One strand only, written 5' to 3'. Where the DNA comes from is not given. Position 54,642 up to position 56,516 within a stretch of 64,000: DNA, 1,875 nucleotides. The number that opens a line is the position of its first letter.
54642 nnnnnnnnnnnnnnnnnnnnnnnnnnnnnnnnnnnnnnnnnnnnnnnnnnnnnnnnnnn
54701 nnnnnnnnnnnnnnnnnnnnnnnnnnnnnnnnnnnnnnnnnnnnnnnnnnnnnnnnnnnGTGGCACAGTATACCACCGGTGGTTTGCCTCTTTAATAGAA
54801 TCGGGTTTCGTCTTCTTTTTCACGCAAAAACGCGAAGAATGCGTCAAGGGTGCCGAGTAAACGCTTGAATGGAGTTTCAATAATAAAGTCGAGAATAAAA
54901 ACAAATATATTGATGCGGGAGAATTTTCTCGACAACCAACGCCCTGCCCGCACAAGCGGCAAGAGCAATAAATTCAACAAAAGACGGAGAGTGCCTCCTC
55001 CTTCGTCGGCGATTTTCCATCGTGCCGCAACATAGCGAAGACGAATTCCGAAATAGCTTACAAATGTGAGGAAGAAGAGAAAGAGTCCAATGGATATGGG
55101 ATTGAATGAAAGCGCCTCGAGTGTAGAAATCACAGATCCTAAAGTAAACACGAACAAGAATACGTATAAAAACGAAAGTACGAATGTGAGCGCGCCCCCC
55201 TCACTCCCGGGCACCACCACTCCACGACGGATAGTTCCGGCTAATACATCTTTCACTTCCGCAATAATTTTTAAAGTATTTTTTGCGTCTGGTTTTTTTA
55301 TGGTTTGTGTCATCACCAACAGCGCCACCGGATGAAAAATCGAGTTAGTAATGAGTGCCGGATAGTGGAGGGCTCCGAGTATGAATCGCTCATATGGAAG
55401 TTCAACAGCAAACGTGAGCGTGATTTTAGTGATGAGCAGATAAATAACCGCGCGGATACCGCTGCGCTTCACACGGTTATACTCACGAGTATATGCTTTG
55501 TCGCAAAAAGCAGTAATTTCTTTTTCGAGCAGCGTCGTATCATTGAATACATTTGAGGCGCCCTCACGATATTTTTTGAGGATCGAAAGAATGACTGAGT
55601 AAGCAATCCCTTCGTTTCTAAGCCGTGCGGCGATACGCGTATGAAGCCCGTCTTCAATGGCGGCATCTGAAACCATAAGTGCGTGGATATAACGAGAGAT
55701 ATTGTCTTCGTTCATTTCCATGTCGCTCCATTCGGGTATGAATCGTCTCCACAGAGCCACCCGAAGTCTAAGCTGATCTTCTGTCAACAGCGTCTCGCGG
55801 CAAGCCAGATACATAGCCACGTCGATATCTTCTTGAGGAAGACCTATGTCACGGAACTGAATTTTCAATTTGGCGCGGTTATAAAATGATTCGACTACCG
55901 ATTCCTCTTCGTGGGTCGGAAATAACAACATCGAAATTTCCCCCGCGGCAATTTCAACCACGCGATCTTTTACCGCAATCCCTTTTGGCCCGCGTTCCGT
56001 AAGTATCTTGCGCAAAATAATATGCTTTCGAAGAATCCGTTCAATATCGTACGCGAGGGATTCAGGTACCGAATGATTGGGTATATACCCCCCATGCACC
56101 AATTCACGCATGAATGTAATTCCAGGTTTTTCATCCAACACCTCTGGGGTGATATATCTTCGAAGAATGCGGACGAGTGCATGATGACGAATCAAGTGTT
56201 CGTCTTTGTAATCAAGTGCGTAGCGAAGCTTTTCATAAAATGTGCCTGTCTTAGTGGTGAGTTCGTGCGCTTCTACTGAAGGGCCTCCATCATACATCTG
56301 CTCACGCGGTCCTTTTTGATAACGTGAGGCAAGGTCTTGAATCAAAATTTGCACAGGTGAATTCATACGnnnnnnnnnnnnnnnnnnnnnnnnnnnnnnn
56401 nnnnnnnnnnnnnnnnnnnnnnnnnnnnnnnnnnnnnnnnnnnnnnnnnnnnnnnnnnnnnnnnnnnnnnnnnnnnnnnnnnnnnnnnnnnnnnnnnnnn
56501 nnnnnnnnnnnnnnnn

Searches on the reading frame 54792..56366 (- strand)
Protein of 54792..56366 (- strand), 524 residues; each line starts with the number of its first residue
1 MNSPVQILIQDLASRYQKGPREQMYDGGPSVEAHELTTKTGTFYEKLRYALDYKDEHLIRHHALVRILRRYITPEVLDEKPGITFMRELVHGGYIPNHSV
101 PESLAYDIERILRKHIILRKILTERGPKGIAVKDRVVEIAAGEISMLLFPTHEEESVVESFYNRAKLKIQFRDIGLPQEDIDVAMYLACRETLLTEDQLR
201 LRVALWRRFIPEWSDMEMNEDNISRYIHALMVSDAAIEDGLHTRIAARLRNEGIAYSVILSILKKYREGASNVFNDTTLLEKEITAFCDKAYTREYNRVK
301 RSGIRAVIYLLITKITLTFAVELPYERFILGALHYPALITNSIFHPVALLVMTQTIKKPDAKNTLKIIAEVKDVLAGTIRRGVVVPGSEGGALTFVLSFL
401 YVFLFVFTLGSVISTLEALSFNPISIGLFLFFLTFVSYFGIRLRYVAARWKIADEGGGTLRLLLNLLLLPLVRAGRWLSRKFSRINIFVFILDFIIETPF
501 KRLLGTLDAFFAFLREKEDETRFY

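Call 3: search_protein_families(library=pfam, proteins=[window:54792-56366:-], max_evalue=0.1)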
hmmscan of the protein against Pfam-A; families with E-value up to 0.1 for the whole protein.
window:54792-56366:- (524 aa): 2 families
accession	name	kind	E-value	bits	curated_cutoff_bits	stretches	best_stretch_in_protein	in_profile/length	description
PF19117.5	Mim2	-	0.068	13.3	27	0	460-484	14-36/45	Mitochondrial import 2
PF06426.19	SATase_N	-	0.072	13.9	21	0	205-271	1-67/105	Serine acetyltransferase, N-terminal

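Call 4: search_protein_families(library=ncbifam, proteins=[window:54792-56366:-], max_evalue=0.1)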
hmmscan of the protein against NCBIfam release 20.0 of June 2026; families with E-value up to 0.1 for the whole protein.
window:54792-56366:- (524 aa): 1 family
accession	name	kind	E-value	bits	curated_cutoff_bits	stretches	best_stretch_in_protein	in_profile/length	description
NF003191.0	PRK04164.1-2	equivalog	0.032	13.8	179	1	367-418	21-70/200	hypothetical protein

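Call 7: find_homologous_proteins(query=window:54792-56366:-)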
Query window:54792-56366:- (524 aa): 140 proteins with E <= 0.001 among 8000 candidates; the best 120 are listed.
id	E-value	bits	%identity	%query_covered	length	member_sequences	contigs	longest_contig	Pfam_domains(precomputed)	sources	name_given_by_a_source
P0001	0.0e+0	1159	100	100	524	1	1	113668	-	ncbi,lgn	-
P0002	2.2e-117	411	41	99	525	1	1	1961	-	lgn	-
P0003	5.1e-117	410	41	94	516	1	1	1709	-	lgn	-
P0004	3.6e-114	401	39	99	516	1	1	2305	-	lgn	-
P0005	3.5e-113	397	41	94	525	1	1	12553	-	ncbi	-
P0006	2.3e-111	391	41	94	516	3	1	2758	-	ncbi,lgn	-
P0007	8.7e-110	386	43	94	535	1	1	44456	-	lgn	-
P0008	1.3e-109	386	41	94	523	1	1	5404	-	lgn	-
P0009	7.5e-109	383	40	96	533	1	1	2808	-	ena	-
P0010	1.3e-107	379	40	94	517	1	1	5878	-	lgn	-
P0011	1.9e-107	379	42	94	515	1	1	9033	-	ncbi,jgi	jgi:hypothetical protein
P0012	2.4e-107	378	38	100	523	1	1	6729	-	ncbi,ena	-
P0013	5.4e-107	377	38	94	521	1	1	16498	-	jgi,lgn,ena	-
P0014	1.1e-106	376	40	94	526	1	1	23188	-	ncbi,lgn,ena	-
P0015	3.1e-106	375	38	94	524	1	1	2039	-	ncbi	-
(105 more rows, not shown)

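Call 13: find_related_loci(query=A2, collection=genome_contigs, flank=10000)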
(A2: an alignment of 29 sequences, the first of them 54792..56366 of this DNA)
Query A2 (524 aa) in genome_contigs; peptide patterns used: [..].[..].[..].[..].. (x = any residue, [..] = any of these).
372 stretches matched a pattern; 350 encode a relative of the query (tblastn E <= 1e-3); the best 80 are kept; 80 distinct loci.
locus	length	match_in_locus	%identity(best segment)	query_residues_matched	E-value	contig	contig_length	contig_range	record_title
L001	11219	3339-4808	40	26-520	9e-114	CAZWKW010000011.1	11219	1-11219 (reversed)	MAG TPA_asm: uncultured Candidatus Saccharibacteria bacterium isolate SRP128015_co3_101 genome assembly, contig: NODE_67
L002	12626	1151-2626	39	31-519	1e-109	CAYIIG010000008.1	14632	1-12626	MAG TPA_asm: uncultured Candidatus Saccharibacteria bacterium isolate ERP119705_co20_252 genome assembly, contig: NODE_4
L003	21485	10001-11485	41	22-520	1e-109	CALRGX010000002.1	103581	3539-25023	MAG: Parcubacteria group bacterium isolate TrH-25oct19-144 genome assembly, contig: TrH-25oct19-C191, whole genome shotg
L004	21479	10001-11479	38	31-520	2e-108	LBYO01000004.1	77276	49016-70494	MAG: Parcubacteria group bacterium GW2011_GWA1_40_21 UT90_C0004, whole genome shotgun sequence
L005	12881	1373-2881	40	28-520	7e-108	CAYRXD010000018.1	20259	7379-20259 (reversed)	MAG TPA_asm: uncultured Candidatus Saccharibacteria bacterium isolate binchicken_co125_168 genome assembly, contig: NODE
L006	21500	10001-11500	39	28-520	7e-108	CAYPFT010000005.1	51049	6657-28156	MAG TPA_asm: uncultured Candidatus Saccharibacteria bacterium isolate SRP090828_co3_53 genome assembly, contig: NODE_66_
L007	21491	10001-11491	40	22-522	2e-107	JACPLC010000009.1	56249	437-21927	MAG: Candidatus Kaiserbacteria bacterium isolate NC_groundwater_511_Ag_S-0.1um_54_12 S35_SO-1_scaffold_162648, whole gen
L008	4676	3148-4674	39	1-517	5e-108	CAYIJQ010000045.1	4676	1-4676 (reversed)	MAG TPA_asm: uncultured Candidatus Saccharibacteria bacterium isolate ERP119705_co24_1052 genome assembly, contig: NODE_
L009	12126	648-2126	37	31-520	7e-107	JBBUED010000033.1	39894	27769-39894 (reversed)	MAG: Patescibacteria group bacterium isolate H52-bin132_1 H52_bin132_1_000000000033, whole genome shotgun sequence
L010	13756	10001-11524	40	9-522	9e-107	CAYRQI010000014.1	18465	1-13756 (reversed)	MAG TPA_asm: uncultured Candidatus Saccharibacteria bacterium isolate SRP124282_co5_37 genome assembly, contig: NODE_187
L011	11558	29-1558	39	9-522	2e-106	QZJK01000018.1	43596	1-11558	MAG: Candidatus Parcubacteria bacterium isolate SURF_41 Ga0104751_1001237, whole genome shotgun sequence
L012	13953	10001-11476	40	31-521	9e-106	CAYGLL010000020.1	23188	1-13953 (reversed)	MAG TPA_asm: uncultured Candidatus Saccharibacteria bacterium isolate ERP113451_co5_314 genome assembly, contig: NODE_11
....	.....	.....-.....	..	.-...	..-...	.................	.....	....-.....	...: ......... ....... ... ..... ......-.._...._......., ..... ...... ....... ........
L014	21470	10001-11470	39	27-522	1e-103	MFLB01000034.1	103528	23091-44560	MAG: Candidatus Kaiserbacteria bacterium RIFCSPHIGHO2_01_FULL_58_22 rifcsphigho2_01_scaffold_487, whole genome shotgun s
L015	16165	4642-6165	39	9-522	1e-103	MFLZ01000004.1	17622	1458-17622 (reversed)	MAG: Candidatus Kaiserbacteria bacterium RIFCSPLOWO2_01_FULL_54_13 rifcsplowo2_01_scaffold_11607, whole genome shotgun s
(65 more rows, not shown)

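Call 19: predict_structure(alignment_id=A2)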
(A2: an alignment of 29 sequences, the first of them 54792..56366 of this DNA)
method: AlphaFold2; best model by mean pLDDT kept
length: 524 residues; sequences in the alignment: 29
mean_pLDDT: 83.4   pTM: 0.81
mean pLDDT of the five models: 83.4, 82.9, 80.7, 78.8, 77.2
residues with pLDDT >= 90: 188; 70-90: 266; 50-70: 62; < 50: 8
segments of 3 or more residues with pLDDT < 50: 20-23
pLDDT, mean of each block of 10 residues (from residue 1): 75 69 59 75 71 70 86 71 87 81 88 89 69 85 89 91 91 82 95 90 92 86 89 89 91 95 89 93 96 91 87 89 91 91 94 92 95 88 71 80 89 94 93 89 87 73 76 78 57 62 73 76 60
secondary structure, 60 per line:
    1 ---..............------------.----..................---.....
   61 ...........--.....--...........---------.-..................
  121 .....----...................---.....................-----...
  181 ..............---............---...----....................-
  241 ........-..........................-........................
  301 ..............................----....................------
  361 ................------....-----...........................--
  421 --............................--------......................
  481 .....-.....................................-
elements in order: H4-17 H35-52 H56-71 H74-78 H81-91 H103-125 H130-148 H152-168 E169-172 H178-194 H198-209 H220-239 H241-248 H250-275 H277-330 H335-354 H361-376 E383-386 H392-418 H423-450 H459-485 H487-523

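Call 32: search_protein_families(library=pfam, alignment_id=A2, max_evalue=1)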
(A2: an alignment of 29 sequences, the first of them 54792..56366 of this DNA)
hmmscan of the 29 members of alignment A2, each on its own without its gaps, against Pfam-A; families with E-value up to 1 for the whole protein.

A. member 1, window:54792-56366:- (524 aa): 2 families
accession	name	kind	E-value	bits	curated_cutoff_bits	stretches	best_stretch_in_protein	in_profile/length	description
PF19117.5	Mim2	-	0.068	13.3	27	1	460-484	14-36/45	Mitochondrial import 2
PF06426.19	SATase_N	-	0.072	13.9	21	1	205-271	1-67/105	Serine acetyltransferase, N-terminal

B. families by the number of members that match (of 29 scanned): 22 families
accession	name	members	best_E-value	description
PF08172.17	CASP_C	4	0.018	CASP C terminal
PF07332.16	Phage_holin_3_6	3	0.033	Putative Actinobacterial Holin-X, holin superfamily III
PF19621.4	DUF6126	2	0.13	Family of unknown function (DUF6126)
PF16236.10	DUF4895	1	0.022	Domain of unknown function (DUF4895)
PF13567.11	DUF4131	1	0.025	Domain of unknown function (DUF4131)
PF13420.13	Acetyltransf_4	1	0.04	Acetyltransferase (GNAT) domain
PF25294.1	RENR_N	1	0.045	Renin receptor N-terminal domain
PF00294.29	PfkB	1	0.067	pfkB family carbohydrate kinase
PF19117.5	Mim2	1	0.068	Mitochondrial import 2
PF13072.11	MciZ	1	0.07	Mother cell inhibitor of FtsZ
PF06426.19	SATase_N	1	0.072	Serine acetyltransferase, N-terminal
PF20459.4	DUF6712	1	0.11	Family of unknown function (DUF6712)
PF02230.22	Abhydrolase_2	1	0.12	Phospholipase/Carboxylesterase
PF11199.13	DUF2891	1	0.18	Protein of unknown function (DUF2891)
PF08855.15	DUF1825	1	0.19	Domain of unknown function (DUF1825)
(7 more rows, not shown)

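Call 36: find_encoding_contigs(protein=P0001, flank=10000, max_places=3)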
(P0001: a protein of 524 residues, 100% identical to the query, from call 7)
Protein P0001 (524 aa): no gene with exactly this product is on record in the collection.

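Call 39: search_protein_families(library=padloc, proteins=[window:54792-56366:-], max_evalue=0.01)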
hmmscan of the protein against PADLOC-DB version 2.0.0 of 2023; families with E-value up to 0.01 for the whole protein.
window:54792-56366:- (524 aa): 0 families

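Call 55: search_protein_representatives(alignment_id=A2)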
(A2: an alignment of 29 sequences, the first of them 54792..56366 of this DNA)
Query: 29 sequences, 524 profile positions. Proteins with E-value up to 0.001 (for the whole library): 1072; up to 1e-10: 922; up to 1e-30: 637. The best 150 are listed.
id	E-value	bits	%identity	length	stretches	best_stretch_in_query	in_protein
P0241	1.3e-200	684.2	-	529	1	1-524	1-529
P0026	2.2e-200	683.5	-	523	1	1-523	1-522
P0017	8.7e-200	681.5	-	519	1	1-524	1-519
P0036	3.4e-199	679.6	-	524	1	2-523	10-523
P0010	1.3e-198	677.6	-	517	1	1-524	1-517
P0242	1.2e-194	664.6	-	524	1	1-524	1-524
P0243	2.7e-191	653.5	-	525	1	1-524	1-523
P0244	6.4e-190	649.0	-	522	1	1-524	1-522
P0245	1.7e-184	631.1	-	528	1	1-524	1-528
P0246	1.1e-182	625.1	-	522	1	2-523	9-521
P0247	5.9e-182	622.7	-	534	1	1-524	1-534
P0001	6.0e-182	622.7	-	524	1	3-523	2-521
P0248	3.6e-178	610.2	-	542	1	2-523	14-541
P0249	2.6e-177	607.4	-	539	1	2-524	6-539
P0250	4.2e-175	600.1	-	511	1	5-524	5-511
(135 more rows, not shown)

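Call 65: search_solved_structures(query=A2, max_evalue=1)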
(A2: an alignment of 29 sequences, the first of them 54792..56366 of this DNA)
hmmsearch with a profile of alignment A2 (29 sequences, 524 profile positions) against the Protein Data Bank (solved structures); distinct sequences matched with E-value up to 1: 4.
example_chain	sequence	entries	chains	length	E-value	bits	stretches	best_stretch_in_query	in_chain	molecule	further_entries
6w2q_A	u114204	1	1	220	0.09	14.9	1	231-304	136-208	Junction 34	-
5cwb_A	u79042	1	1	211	0.093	14.8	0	222-304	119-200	Designed helical repeat protein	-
7bxu_C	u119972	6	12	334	0.23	13.5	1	139-267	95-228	Osteopetrosis-associated transmembrane protein 1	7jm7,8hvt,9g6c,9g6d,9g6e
7cq5_A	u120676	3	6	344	0.25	13.4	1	139-267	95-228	Osteopetrosis-associated transmembrane protein 1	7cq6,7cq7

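Call 67: fold_search(model_id=the predicted structure, library=pdb)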
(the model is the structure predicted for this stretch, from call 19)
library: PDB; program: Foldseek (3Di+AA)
matches with E <= 10: 78; with E <= 0.001: 0
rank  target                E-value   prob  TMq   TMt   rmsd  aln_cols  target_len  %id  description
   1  8si6_A                8.9e-01  0.04  0.09  0.06  31.6       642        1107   10  Cryo-EM structure of TRPM7 in MSP2N2 nanodisc in complex with agonist naltriben in closed state (released 2023-05-17)
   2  3wcb_A                1.1e+00  0.06  0.11  0.14  19.5       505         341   13  The complex structure of TcSQS with ligand, BPH1237 (released 2014-06-18)
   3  8wyd_B                1.1e+00  0.05  0.12  0.09  25.5       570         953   10  Cryo-EM structure of DSR2-DSAD1 complex (released 2024-04-10)
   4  9krk                  1.8e+00  0.03  0.10  0.07  28.4       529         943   11  Cryo-EM structure of human ABCC4 (Apo state) (released 2025-09-24)
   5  1tr2_A                2.3e+00  0.04  0.11  0.07  29.4       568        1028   10  Crystal structure of human full-length vinculin (residues 1-1066) (released 2005-11-15)
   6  8qz6_A                2.5e+00  0.04  0.09  0.13  26.1       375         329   10  Structure of human ceramide synthase 6 (CerS6) bound to C16:0 (released 2024-11-13)
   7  9g9p_A                2.9e+00  0.04  0.12  0.15  24.6       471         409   10  Lipid III flippase WzxE with NB10 and NB7 nanobodies in inward-facing conformation - crystal 2 (released 2025-01-22)
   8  9jxm                  3.0e+00  0.04  0.13  0.12  22.4       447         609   11  Cryo-EM structure of one subunit of the human XPR1 homodimer with both the intracellular and extracellular gates in an o (released 2025-08-27)
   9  7cmu_R                3.1e+00  0.04  0.10  0.16  20.9       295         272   12  Dopamine Receptor D3R-Gi-Pramipexole complex (released 2021-03-10)
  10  5dwy_B                3.3e+00  0.02  0.09  0.10  26.3       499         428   13  Crystal structure of a substrate-free glutamate transporter homologue GltTk (released 2016-09-28)
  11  7pi6_A                3.4e+00  0.02  0.07  0.13  26.7       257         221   12  Trypanosoma brucei ISG65 bound to human complement C3d (released 2022-07-27)
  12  3owa_C                3.6e+00  0.04  0.11  0.10  19.9       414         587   11  Crystal Structure of Acyl-CoA Dehydrogenase complexed with FAD from Bacillus anthracis (released 2010-10-13)
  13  5z2c_I                3.7e+00  0.03  0.12  0.14  23.0       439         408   11  Crystal structure of ALPK-1 N-terminal domain in complex with ADP-heptose (released 2018-08-22)
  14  9k8e_A                3.9e+00  0.03  0.09  0.15  18.2       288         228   11  Cryo-EM structure of designed zinc-induced tetrahedron Cage-t32-Zn1-HEHE-35 (released 2025-10-29)
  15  7xq4                  3.9e+00  0.02  0.09  0.09  23.9       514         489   12  Drimenyl diphosphate synthase from Streptomyces showdoensis (apo) (released 2023-03-15)
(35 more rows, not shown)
